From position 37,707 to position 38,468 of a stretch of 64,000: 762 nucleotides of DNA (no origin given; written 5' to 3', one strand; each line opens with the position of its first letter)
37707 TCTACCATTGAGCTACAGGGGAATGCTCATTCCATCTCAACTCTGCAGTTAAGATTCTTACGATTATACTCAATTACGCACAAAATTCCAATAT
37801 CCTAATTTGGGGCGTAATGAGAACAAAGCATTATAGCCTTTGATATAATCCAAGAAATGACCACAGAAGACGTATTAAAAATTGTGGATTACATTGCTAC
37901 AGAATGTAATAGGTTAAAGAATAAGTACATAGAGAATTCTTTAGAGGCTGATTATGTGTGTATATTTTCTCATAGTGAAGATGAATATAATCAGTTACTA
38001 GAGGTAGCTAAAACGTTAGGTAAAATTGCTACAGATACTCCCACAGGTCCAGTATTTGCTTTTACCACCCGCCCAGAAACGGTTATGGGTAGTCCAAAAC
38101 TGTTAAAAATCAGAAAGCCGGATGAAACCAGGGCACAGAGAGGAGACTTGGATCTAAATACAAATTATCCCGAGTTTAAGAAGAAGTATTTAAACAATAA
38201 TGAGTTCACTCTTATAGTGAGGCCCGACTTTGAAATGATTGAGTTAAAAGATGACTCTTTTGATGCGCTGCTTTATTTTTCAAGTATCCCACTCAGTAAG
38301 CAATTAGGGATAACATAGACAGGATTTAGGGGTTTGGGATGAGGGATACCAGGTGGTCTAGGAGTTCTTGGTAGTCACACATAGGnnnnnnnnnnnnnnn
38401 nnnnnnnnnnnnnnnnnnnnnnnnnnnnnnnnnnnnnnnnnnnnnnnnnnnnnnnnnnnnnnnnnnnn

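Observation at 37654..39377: Cassette-like organisation next to tRNA-Asn: two unrelated small genes share the same 24-nt 5' motif and the same 34-nt 3' motif.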

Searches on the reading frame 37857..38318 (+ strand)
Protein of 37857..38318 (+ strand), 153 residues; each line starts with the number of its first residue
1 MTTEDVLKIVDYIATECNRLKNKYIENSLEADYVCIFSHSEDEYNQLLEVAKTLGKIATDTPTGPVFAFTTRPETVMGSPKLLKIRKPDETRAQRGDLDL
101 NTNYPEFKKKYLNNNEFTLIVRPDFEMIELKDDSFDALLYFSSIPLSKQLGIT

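Call 9: search_protein_families(library=pfam, proteins=[window:37857-38318:+], max_evalue=0.01)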
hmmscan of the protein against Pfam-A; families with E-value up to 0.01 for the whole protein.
window:37857-38318:+ (153 aa): 0 families

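Call 10: search_protein_families(library=ncbifam, proteins=[window:37857-38318:+], max_evalue=0.01)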
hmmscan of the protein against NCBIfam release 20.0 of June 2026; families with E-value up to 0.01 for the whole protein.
window:37857-38318:+ (153 aa): 0 families

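Call 12: find_encoding_contigs(protein=window:37857-38318:+, flank=10000, max_places=10)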
Protein window:37857-38318:+ (153 aa): no gene with exactly this product is on record in the collection.

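Call 17: find_homologous_proteins(query=window:37857-38315:+)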
Query window:37857-38315:+ (153 aa): 223 proteins with E <= 0.001 among 248 candidates; the best 120 are listed.
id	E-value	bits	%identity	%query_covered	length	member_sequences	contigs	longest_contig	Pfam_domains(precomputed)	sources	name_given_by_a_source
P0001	8.2e-96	336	100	100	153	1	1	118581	-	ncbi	ncbi:MAG: hypothetical protein ACM3IJ_02240 [Candidatus Levyibacteriota bacterium]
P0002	8.4e-64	232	70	99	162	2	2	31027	-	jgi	-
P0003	2.4e-61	224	66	99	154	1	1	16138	-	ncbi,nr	ncbi:MAG: hypothetical protein Q8P80_03765 [Candidatus Levybacteria bacterium]|nr:hypothetical prote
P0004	3.2e-61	224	67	99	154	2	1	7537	-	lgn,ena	-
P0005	7.8e-61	222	66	100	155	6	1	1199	-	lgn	-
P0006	1.7e-60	221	65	100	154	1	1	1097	-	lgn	-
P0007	8.9e-60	219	67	99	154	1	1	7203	-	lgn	-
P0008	9.6e-60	219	64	99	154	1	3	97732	-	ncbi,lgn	-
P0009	5.9e-59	216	65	99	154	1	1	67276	-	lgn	-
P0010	8.5e-59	216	66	100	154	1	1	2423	-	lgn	-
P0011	1.1e-58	215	63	99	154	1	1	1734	-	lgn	-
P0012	1.7e-58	215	65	99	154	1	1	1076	-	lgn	-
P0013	2.0e-58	214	62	100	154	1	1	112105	-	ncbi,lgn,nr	ncbi:MAG: hypothetical protein Q7R31_02035 [Candidatus Levybacteria bacterium]|nr:hypothetical prote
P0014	3.4e-58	214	66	100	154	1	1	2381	-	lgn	-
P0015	7.3e-58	213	63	100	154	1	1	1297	-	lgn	-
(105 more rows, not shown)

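Call 19: find_encoding_contigs(protein=P0002, flank=6000, max_places=3)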
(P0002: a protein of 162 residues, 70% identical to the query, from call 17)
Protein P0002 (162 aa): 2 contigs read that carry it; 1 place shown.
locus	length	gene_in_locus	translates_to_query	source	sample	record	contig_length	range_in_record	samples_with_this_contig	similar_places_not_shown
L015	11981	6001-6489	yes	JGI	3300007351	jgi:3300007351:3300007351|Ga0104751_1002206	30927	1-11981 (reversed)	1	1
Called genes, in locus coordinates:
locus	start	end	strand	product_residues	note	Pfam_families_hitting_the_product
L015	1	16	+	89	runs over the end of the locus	PF01022:HTH_5, PF13412:HTH_24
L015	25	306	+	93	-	-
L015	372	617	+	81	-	-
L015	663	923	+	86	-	-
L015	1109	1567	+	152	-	PF02661:Fic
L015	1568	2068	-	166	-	PF00293:NUDIX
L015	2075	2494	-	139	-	-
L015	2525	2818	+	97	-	PF01936:NYN (weak)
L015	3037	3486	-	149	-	-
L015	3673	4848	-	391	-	PF13784:Fic_N, PF02661:Fic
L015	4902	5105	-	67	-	-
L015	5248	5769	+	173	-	PF06414:Zeta_toxin, PF08433:KTI12, PF13207:AAA_17 (weak), PF13238:AAA_18, PF13671:AAA_33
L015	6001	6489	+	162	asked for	-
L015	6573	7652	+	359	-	PF00145:DNA_methylase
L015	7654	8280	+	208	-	-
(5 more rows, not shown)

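Call 20: find_encoding_contigs(protein=P0003, flank=6000, max_places=3)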
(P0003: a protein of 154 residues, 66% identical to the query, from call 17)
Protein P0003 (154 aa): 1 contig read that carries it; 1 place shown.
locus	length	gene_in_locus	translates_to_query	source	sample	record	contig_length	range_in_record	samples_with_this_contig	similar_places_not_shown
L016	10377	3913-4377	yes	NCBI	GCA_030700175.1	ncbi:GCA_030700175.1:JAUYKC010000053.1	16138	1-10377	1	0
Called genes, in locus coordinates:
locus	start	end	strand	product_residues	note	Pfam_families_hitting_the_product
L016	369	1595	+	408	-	PF22148:Fervidolysin_NPro-like, PF00082:Peptidase_S8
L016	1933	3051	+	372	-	PF13173:AAA_14, PF13635:DUF4143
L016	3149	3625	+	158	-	-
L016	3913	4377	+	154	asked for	-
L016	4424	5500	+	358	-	PF20009:GEVED (faint)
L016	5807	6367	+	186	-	-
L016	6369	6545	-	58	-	-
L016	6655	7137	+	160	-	PF01980:TrmO_N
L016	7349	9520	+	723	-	PF24817:WD40_WDHD1_1st (faint), PF23381:Beta-prop_IFT122_1st, PF23414:Beta-prop_EML_2 (weak), PF25175:Beta-prop_WDR5 (weak), PF25174:Beta-prop_THOC3, PF26550:Tricorn_2nd (weak), PF23414:Beta-prop_EML_2, PF24814:WD40_Prp19, +5 more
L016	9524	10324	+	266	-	-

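Call 62: find_encoding_contigs(protein=P0001, flank=10000, max_places=3)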
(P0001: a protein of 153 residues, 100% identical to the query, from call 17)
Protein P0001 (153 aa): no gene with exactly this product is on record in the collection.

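Call 66: search_protein_families(library=pfam, proteins=[window:37857-38315:+], max_evalue=5)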
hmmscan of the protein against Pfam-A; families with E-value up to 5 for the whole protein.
window:37857-38315:+ (153 aa): 3 families
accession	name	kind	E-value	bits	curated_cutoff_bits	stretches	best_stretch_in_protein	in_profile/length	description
PF17442.7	U62_UL91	-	0.11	13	25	1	2-20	17-35/65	Functional domain of U62 and UL91 proteins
PF08241.18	Methyltransf_11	-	0.18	12.9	21.2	1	98-143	24-69/95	Methyltransferase domain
PF25327.1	UBL_ZFAND1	-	0.19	12.3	27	1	8-56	10-54/69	ZFAND1-like ubiquitin-like domain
